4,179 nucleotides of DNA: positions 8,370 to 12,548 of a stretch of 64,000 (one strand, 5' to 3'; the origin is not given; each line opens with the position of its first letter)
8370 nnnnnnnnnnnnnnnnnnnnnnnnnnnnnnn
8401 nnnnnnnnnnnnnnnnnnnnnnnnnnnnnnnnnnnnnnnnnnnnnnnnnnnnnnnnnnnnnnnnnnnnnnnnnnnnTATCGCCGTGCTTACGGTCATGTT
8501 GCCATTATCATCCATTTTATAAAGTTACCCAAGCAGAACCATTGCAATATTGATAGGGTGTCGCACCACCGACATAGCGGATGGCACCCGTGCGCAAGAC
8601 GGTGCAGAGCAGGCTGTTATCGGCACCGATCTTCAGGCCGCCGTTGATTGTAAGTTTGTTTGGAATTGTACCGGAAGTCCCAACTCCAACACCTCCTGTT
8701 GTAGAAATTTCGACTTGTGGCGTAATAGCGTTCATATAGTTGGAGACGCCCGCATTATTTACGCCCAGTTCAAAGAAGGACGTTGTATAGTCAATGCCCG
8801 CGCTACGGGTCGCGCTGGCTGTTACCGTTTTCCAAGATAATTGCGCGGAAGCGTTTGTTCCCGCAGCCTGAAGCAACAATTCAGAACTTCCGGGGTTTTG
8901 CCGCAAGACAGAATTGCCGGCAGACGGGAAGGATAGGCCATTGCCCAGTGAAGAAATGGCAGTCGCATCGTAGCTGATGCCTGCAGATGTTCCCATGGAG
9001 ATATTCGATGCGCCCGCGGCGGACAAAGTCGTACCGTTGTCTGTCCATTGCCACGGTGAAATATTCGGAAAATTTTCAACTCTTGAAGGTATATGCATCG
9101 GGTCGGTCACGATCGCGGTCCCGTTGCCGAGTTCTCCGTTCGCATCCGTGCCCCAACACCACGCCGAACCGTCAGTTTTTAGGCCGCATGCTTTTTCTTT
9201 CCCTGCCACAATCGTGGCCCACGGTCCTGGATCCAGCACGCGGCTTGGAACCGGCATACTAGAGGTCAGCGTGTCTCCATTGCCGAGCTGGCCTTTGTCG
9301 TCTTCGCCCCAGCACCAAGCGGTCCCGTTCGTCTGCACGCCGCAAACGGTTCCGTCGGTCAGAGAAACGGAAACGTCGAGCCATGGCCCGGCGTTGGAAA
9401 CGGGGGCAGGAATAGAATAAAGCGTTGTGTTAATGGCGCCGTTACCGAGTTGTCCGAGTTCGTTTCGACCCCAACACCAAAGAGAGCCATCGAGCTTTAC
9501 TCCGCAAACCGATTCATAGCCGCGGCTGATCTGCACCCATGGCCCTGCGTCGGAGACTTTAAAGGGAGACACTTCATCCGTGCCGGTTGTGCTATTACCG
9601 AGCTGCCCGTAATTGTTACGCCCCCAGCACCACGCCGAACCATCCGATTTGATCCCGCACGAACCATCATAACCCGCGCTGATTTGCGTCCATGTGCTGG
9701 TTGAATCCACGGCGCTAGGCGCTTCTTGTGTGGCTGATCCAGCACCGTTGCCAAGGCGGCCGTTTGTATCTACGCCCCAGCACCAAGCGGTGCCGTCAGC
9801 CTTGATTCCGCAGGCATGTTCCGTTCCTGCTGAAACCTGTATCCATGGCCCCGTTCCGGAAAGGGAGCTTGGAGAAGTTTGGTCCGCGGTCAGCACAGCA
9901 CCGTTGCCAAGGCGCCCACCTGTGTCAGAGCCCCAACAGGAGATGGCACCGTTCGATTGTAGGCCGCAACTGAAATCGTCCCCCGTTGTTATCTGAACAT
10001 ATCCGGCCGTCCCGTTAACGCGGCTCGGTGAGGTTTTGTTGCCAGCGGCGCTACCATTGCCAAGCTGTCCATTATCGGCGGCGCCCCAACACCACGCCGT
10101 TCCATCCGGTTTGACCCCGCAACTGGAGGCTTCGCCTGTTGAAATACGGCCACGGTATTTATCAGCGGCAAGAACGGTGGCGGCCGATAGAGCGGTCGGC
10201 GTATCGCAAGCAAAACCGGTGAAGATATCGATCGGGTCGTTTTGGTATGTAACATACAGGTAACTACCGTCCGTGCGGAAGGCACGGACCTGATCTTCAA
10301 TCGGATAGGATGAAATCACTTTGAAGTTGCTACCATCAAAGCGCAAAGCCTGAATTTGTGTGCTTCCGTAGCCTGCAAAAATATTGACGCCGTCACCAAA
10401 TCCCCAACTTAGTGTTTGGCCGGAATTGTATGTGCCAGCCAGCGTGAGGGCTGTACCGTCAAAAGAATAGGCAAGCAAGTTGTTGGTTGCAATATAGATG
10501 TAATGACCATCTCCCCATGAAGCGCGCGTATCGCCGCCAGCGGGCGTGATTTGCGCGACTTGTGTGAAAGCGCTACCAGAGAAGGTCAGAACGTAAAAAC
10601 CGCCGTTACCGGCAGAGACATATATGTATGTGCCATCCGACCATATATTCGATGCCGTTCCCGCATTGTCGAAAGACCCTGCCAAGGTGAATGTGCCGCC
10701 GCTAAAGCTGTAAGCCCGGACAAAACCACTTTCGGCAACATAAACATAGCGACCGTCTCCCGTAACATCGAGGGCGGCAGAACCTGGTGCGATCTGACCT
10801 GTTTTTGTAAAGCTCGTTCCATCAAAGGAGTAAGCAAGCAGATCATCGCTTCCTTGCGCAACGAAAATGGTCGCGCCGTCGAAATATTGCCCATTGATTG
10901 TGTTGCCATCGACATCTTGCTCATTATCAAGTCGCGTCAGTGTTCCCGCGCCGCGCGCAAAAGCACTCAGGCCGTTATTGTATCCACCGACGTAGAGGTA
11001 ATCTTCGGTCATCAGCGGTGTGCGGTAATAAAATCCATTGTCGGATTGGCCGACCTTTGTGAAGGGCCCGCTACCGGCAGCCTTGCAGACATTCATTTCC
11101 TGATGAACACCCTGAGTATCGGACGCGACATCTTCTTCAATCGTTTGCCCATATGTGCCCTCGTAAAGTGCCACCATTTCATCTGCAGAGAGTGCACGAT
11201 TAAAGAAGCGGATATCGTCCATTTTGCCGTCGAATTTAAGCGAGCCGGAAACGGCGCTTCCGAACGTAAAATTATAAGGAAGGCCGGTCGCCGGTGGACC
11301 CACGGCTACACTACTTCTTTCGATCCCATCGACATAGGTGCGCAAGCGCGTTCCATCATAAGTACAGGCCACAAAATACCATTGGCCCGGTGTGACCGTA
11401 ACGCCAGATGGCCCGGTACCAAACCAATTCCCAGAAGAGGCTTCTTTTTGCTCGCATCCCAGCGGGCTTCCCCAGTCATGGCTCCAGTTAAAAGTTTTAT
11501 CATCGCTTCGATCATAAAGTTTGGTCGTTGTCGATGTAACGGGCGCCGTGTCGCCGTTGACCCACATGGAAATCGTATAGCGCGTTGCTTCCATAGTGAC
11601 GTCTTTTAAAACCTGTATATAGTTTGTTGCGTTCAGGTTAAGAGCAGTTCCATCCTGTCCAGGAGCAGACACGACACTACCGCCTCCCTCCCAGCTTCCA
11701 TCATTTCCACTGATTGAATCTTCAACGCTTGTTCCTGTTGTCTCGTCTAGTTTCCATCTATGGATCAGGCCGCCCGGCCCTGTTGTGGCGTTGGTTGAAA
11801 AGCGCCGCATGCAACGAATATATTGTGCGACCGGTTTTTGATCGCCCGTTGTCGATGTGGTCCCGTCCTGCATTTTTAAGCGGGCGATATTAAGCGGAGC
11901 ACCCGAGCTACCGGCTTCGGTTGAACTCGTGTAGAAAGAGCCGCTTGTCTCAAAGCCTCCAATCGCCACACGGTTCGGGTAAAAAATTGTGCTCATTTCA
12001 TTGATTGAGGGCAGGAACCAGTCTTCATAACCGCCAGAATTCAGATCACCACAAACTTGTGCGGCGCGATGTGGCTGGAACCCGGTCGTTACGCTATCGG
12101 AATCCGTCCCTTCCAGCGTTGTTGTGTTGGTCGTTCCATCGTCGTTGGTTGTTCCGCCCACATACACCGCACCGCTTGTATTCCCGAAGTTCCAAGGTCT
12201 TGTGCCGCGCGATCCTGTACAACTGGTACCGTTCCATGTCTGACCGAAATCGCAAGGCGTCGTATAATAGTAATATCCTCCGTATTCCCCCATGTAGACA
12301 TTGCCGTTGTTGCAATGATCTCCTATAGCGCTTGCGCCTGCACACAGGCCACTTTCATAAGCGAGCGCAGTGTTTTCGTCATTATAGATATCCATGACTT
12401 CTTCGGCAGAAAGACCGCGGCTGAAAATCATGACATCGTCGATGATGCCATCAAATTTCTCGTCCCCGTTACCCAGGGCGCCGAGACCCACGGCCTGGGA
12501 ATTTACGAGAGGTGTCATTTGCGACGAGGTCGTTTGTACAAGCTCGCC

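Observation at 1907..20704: Translationally coupled operon of three ~2000-aa proteins that permute one module set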

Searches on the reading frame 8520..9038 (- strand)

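Call 18: search_protein_families(library=pfam, proteins=[window:8520-9038:-], max_evalue=10)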
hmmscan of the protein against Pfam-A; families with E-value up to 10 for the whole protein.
window:8520-9038:- (173 aa): 2 families
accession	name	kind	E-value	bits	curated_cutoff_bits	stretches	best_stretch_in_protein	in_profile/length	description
PF00173.33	Cyt-b5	-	0.099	13.1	23.7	1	45-67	29-51/74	Cytochrome b5-like Heme/Steroid binding domain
PF06787.16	HcgF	-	0.78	9.9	25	1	9-48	100-139/163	FeGP cofactor biosynthesis protein HcgF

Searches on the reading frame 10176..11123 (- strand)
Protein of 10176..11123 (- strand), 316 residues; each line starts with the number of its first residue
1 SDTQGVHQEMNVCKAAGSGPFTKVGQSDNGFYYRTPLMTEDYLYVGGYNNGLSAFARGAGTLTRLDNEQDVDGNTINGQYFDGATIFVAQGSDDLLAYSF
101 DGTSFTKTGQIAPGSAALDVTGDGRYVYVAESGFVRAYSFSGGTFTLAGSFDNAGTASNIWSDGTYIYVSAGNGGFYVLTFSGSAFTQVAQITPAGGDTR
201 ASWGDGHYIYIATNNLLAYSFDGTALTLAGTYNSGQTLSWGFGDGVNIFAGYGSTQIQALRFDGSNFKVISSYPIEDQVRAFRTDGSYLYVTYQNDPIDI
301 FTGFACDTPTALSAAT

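Call 18: search_protein_families(library=pfam, proteins=[window:10176-11123:-], max_evalue=10)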
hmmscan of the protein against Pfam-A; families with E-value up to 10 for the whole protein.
window:10176-11123:- (316 aa): 4 families
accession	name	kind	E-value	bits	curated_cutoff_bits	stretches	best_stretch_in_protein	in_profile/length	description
PF13360.13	PQQ_2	-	0.0015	18.7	27.6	1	36-219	30-222/233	Outer membrane protein assembly factor BamB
PF08309.17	LVIVD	-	0.0024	17.6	20.2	1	154-178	1-25/42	LVIVD repeat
PF09826.15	Beta_propel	-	0.024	14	22.4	1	160-294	17-130/495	Beta propeller domain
PF23414.1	Beta-prop_EML_2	-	0.18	11.6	90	1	127-192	14-77/266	Echinoderm microtubule-associated protein second beta-propeller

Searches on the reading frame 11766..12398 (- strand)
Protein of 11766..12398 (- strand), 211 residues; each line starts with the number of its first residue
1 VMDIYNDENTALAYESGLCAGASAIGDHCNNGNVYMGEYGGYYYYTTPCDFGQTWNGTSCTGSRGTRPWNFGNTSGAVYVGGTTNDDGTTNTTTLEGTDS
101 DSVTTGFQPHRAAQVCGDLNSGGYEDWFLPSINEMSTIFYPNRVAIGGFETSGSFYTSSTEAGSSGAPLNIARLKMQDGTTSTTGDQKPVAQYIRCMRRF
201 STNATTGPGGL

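Call 18: search_protein_families(library=pfam, proteins=[window:11766-12398:-], max_evalue=10)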
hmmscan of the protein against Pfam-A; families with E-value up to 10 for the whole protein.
window:11766-12398:- (211 aa): 3 families
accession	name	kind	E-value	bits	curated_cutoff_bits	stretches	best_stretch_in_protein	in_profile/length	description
PF07603.17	Lcl_C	-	5.2e-07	30.4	34.9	1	106-198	21-117/117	Lcl C-terminal domain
PF09825.15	BPL_N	-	0.17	11.2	24.2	1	20-96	70-145/283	Biotin-protein ligase, N terminal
PF25436.1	BSD2_CRD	-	0.62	10.8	27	0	40-84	20-64/69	BSD2 cysteine rich domain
